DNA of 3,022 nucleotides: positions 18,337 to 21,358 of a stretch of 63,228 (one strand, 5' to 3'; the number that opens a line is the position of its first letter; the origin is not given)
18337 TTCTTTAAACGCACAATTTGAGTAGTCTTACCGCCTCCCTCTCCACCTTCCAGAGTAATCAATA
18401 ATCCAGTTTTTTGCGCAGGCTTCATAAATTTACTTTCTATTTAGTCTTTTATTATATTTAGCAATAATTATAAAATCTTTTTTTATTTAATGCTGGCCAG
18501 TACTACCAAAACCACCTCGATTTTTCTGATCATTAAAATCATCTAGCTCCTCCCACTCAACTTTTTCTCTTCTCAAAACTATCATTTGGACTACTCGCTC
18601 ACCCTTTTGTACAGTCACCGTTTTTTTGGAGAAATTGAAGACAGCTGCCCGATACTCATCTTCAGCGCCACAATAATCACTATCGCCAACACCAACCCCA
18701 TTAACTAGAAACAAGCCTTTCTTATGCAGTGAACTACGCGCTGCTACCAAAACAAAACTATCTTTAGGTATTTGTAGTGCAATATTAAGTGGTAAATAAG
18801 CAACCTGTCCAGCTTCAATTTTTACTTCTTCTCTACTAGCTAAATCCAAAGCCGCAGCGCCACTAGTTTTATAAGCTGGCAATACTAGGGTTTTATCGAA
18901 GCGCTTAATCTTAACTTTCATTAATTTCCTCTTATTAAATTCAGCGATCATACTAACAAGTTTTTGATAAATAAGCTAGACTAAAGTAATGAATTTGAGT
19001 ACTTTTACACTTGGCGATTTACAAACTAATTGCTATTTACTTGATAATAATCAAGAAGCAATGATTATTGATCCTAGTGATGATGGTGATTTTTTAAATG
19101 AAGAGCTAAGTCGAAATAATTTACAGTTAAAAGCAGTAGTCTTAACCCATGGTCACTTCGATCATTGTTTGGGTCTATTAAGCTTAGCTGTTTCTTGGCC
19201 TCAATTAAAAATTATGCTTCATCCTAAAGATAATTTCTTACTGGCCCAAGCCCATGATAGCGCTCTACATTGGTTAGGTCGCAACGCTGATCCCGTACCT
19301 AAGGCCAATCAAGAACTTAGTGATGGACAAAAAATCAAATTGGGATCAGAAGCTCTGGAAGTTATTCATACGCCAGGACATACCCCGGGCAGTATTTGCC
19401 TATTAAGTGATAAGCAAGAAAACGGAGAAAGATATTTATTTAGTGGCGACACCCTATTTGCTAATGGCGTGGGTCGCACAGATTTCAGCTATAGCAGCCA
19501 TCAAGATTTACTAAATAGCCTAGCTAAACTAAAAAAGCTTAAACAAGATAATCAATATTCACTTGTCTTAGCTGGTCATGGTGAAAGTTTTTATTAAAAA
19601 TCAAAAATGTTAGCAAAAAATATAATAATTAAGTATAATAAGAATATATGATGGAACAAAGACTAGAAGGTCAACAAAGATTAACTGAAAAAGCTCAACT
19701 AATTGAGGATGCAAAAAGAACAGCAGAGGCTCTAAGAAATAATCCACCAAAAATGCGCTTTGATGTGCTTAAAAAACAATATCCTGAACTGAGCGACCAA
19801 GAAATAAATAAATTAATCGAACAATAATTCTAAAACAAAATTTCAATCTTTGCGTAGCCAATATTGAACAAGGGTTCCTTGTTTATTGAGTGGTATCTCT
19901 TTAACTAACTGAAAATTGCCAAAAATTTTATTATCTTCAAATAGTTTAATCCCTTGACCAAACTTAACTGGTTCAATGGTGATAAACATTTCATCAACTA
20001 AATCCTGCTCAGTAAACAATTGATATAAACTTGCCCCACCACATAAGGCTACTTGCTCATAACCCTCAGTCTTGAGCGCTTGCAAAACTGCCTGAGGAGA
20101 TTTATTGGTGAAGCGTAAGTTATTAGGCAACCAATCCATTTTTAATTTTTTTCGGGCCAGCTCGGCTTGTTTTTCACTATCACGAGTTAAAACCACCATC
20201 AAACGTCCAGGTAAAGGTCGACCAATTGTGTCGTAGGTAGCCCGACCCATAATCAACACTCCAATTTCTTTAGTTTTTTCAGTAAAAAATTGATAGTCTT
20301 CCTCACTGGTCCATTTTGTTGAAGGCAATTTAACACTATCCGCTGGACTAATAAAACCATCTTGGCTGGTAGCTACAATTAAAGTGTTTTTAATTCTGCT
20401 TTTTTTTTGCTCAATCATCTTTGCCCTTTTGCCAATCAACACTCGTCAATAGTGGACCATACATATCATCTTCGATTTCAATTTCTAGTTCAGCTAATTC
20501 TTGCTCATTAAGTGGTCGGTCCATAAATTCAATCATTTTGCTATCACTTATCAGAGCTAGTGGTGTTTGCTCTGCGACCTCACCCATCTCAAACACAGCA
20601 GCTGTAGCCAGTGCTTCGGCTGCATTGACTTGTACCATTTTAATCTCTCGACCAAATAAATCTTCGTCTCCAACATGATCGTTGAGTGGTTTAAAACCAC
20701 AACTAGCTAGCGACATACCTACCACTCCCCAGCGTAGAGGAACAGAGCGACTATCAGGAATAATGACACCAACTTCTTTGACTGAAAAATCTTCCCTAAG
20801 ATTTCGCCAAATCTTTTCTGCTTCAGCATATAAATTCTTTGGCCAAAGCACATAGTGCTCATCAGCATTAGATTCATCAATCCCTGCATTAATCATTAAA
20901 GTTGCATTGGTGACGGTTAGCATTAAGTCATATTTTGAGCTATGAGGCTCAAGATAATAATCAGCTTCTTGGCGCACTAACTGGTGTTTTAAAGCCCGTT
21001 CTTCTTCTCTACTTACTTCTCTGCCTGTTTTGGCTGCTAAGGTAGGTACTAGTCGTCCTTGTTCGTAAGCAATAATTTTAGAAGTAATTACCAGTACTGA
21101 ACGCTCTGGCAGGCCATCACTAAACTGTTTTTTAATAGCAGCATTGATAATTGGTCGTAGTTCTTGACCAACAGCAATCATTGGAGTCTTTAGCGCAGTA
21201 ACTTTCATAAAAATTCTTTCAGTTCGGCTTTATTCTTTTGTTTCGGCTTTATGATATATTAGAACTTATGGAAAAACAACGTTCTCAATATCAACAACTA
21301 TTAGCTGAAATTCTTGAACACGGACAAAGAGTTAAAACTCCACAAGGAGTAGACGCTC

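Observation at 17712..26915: Thymidylate super-cluster with an unexplained nucleotidyl-transfer module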

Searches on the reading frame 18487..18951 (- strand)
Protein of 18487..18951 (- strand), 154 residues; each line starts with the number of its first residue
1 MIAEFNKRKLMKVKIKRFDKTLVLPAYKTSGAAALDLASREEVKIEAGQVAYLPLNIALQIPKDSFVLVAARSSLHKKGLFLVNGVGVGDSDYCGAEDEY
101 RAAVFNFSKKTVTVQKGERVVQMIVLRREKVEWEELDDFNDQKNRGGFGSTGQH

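Call 3: search_protein_families(library=pfam, proteins=[window:18487-18951:-], max_evalue=0.01)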
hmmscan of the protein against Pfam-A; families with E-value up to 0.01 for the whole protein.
window:18487-18951:- (154 aa): 2 families
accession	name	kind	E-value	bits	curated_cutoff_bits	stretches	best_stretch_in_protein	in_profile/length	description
PF00692.24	dUTPase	-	1.3e-21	77.2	22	1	24-152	5-129/129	dUTPase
PF22769.1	DCD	-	2.4e-06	28.1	27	1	37-125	65-150/153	dCTP deaminase-like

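Call 5: search_protein_families(library=ncbifam, proteins=[window:18487-18951:-], max_evalue=0.01)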
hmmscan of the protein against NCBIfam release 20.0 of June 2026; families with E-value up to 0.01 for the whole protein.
window:18487-18951:- (154 aa): 5 families
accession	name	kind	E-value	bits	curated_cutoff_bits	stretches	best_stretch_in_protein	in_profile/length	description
TIGR00576.1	dut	superfamily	1e-30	106.3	102.55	1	13-153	2-143/143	dUTP diphosphatase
NF001862.0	PRK00601.1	equivalog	1.5e-30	105.8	103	1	9-154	4-150/150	dUTP diphosphatase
NF010561.0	PRK13956.1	equivalog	3.5e-18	65.8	223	1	16-153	10-147/147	dUTP diphosphatase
NF002598.0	PRK02253.1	equivalog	5.1e-05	22.8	130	1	41-130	69-152/167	deoxyuridine 5'-triphosphate nucleotidohydrolase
TIGR02274.1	dCTP_deam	equivalog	5.2e-05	23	92.8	1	28-129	57-155/180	dCTP deaminase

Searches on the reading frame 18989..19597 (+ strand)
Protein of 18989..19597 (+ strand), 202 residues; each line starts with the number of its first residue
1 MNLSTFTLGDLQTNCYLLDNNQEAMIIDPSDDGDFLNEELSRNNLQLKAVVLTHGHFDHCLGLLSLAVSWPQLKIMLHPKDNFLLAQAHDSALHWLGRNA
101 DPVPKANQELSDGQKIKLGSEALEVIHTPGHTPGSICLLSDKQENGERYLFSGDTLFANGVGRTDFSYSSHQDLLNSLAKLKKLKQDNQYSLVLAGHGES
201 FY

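Call 3: search_protein_families(library=pfam, proteins=[window:18989-19597:+], max_evalue=0.01)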
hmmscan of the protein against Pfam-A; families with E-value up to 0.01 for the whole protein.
window:18989-19597:+ (202 aa): 4 families
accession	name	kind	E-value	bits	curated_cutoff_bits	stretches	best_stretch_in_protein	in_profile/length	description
PF00753.33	Lactamase_B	-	1.4e-31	110.4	22.7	1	9-187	2-190/196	Metallo-beta-lactamase superfamily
PF12706.13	Lactamase_B_2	-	5.7e-08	33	27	1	26-131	4-111/200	Beta-lactamase superfamily domain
PF19583.5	ODP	-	6.8e-08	33.1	27.2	1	11-162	1-142/194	ODP family beta lactamase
PF13483.12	Lactamase_B_3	-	0.00044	20.7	24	1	11-60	5-50/160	Beta-lactamase superfamily domain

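Call 5: search_protein_families(library=ncbifam, proteins=[window:18989-19597:+], max_evalue=0.01)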
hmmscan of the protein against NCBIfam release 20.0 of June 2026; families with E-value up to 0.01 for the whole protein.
window:18989-19597:+ (202 aa): 51 families (the best 25 are shown)
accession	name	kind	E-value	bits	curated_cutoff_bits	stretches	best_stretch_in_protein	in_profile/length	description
TIGR03413.1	GSH_gloB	equivalog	1.5e-27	96.6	200.8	1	16-188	13-158/248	hydroxyacylglutathione hydrolase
NF007597.0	PRK10241.1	equivalog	7.8e-19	67.9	421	2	107-188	86-159/251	hydroxyacylglutathione hydrolase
NF033105.1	bla_subclass_B3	equivalog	1.6e-15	57.1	240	1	45-187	60-206/257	subclass B3 metallo-beta-lactamase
NF012229.1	bla_class_B_core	domain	1.9e-14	54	100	1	13-137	15-135/139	metallo-beta-lactamase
NF041804.1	MBL_fold_SolJ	exception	2.4e-13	49.8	350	2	112-185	102-168/224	solanimycin biosynthesis MBL-fold hydrolase SolJ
NF053820.1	MBLfold_Strvi7410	exception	8.9e-09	35.2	525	1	107-158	155-210/343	Strvi_7410 family MBL fold metallo-hydrolase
NF000427.2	blaCAU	exception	2.1e-08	33.8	500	1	46-138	65-156/262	CAU/MBL1b family subclass B3 metallo-beta-lactamase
NF000458.2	blaPEDO-2_fam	exception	2.5e-08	33.6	550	1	46-200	90-244/285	PEDO-2 family subclass B3 metallo-beta-lactamase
NF047979.1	lactonase_AidB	equivalog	9.8e-08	31.6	360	1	11-170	49-221/271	AidB family quorum-quenching N-acyl homoserine lactonase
TIGR04558.1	SoxH_rel_PQQ_1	hypoth_equivalog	1.2e-07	31.2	300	1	14-199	35-215/285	quinoprotein relay system zinc metallohydrolase 1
NF000469.2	CAR_gen_B3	exception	1.9e-07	30.4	500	1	46-192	112-253/311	CAR family subclass B3 metallo-beta-lactamase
NF012101.1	blaGOB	exception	3e-07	30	560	1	40-149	84-193/290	GOB family subclass B3 metallo-beta-lactamase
NF000457.2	blaPEDO-1_fam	exception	8.1e-07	28.8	550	1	38-146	81-190/286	PEDO-1 family subclass B3 metallo-beta-lactamase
TIGR04559.1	SoxH_rel_PQQ_2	hypoth_equivalog_domain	8.9e-07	28.6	280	1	42-200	63-215/283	quinoprotein relay system zinc metallohydrolase 2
NF045699.1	AHLLactAiiA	equivalog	1.4e-06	27.7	375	1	19-198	65-237/251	quorum-quenching N-acyl homoserine lactonase AiiA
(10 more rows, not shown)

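Call 68: search_protein_families(library=padloc, proteins=[window:18989-19597:+], max_evalue=0.001)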
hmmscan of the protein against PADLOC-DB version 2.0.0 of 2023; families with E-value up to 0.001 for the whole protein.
window:18989-19597:+ (202 aa): 1 family
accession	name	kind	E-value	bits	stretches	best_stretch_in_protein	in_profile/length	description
PDLC03805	RTasMBL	-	0.00014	19.2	1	14-67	12-68/322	DRT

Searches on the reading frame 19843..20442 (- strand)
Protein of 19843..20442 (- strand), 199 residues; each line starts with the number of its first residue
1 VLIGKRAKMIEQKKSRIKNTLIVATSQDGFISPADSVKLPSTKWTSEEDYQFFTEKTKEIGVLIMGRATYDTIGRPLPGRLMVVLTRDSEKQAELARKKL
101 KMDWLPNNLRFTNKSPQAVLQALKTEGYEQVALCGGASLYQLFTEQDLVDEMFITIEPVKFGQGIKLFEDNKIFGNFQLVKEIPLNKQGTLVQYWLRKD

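Call 3: search_protein_families(library=pfam, proteins=[window:19843-20442:-], max_evalue=0.01)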
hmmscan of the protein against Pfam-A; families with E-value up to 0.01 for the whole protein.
window:19843-20442:- (199 aa): 2 families
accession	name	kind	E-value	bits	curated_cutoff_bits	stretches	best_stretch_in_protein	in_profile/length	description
PF00186.24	DHFR_1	-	1.1e-16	61.4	25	1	20-155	3-114/159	Dihydrofolate reductase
PF01872.23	RibD_C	-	2.7e-14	53.9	24.1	1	22-179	6-185/197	RibD C-terminal domain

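Call 5: search_protein_families(library=ncbifam, proteins=[window:19843-20442:-], max_evalue=0.01)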
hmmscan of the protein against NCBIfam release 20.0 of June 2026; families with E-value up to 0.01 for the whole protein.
window:19843-20442:- (199 aa): 30 families (the best 25 are shown)
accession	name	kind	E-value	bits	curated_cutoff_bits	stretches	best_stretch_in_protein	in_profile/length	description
NF000012.1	trim_DfrI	exception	1.4e-11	44.2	400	1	17-142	26-133/191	trimethoprim-resistant dihydrofolate reductase DfrI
NF000127.2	trim_DfrA20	exception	1.9e-10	41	325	1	17-157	3-125/169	trimethoprim-resistant dihydrofolate reductase DfrA20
NF033851.1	trim_DfrA35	exception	1.4e-08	34.5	360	1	43-155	21-119/170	trimethoprim-resistant dihydrofolate reductase DfrA35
NF008037.0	PRK10769.1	equivalog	1.8e-08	34.4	168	1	42-93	21-71/160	type 3 dihydrofolate reductase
NF000109.2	trim_DfrA9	exception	3.7e-08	33.6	350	1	42-196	22-166/177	trimethoprim-resistant dihydrofolate reductase DfrA9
NF000333.1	trim_DfrF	exception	7.6e-08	32.4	320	1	21-171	4-129/164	trimethoprim-resistant dihydrofolate reductase DfrF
NF000155.1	trim_DfrC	exception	1.1e-07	31.9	350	1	44-89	23-67/161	trimethoprim-sensitive dihydrofolate reductase DfrC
NF010663.0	PRK14059.1-1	equivalog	1.1e-07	31.4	184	1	97-159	147-209/253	pyrimidine reductase family protein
NF033473.1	trim_sens_DfrEf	exception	1.6e-07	31.3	350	1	38-94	19-72/164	trimethoprim-sensitive dihydrofolate reductase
NF000332.1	trim_DfrDGK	exception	1.9e-07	31.1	300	1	42-90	20-67/161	DfrD/DfrG/DfrK family trimethoprim-resistant dihydrofolate reductase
NF000006.2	trim_DfrA26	exception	2.2e-07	31.1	350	1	15-98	15-92/183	trimethoprim-resistant dihydrofolate reductase DfrA26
NF000019.2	trim_DfrA3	exception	2.6e-07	30.6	350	1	44-95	23-73/162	trimethoprim-resistant dihydrofolate reductase DfrA3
NF033868.0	trim_DfrA36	exception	3.3e-07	30.1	360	1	42-163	21-130/170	trimethoprim-resistant dihydrofolate reductase DfrA36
NF041386.1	dihyfolred_HdrA_Halo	equivalog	1.1e-06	28.6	300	1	44-155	23-119/158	dihydrofolate reductase HdrA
NF000039.1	trim_DfrA18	exception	1.8e-06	27.8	375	1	17-143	5-123/184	trimethoprim-resistant dihydrofolate reductase DfrA18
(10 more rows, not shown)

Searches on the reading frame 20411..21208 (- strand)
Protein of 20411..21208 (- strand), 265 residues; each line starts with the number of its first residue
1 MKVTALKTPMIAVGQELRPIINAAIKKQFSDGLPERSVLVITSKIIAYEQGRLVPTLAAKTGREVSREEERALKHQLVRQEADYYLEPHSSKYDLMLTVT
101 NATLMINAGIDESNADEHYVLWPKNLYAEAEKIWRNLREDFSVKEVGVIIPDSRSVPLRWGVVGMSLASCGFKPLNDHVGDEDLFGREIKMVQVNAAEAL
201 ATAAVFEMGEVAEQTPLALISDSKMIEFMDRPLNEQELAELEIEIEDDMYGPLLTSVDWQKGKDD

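Call 3: search_protein_families(library=pfam, proteins=[window:20411-21208:-], max_evalue=0.01)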
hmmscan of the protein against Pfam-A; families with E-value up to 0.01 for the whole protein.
window:20411-21208:- (265 aa): 1 family
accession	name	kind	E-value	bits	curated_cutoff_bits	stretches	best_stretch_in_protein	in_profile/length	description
PF01996.21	F420_ligase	-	4.4e-35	121.6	25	1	6-221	2-217/218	F420-0:Gamma-glutamyl ligase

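Call 5: search_protein_families(library=ncbifam, proteins=[window:20411-21208:-], max_evalue=0.01)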
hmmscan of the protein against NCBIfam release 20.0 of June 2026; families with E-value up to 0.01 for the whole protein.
window:20411-21208:- (265 aa): 4 families
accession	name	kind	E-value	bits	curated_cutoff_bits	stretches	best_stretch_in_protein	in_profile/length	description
TIGR04132.1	intra_fol_E_lig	hypoth_equivalog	4.8e-68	229.1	350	1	1-261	1-241/241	putative folate metabolism gamma-glutamate ligase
TIGR01916.1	F420_cofE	equivalog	2.6e-32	112.2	180.65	1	5-224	5-222/244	coenzyme F420-0:L-glutamate ligase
NF009809.0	PRK13293.1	equivalog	8e-30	104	274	1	1-230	3-227/253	coenzyme F420-0:L-glutamate ligase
NF009810.0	PRK13294.1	equivalog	4.6e-23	81.8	304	1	9-222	22-220/449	coenzyme F420-0:L-glutamate ligase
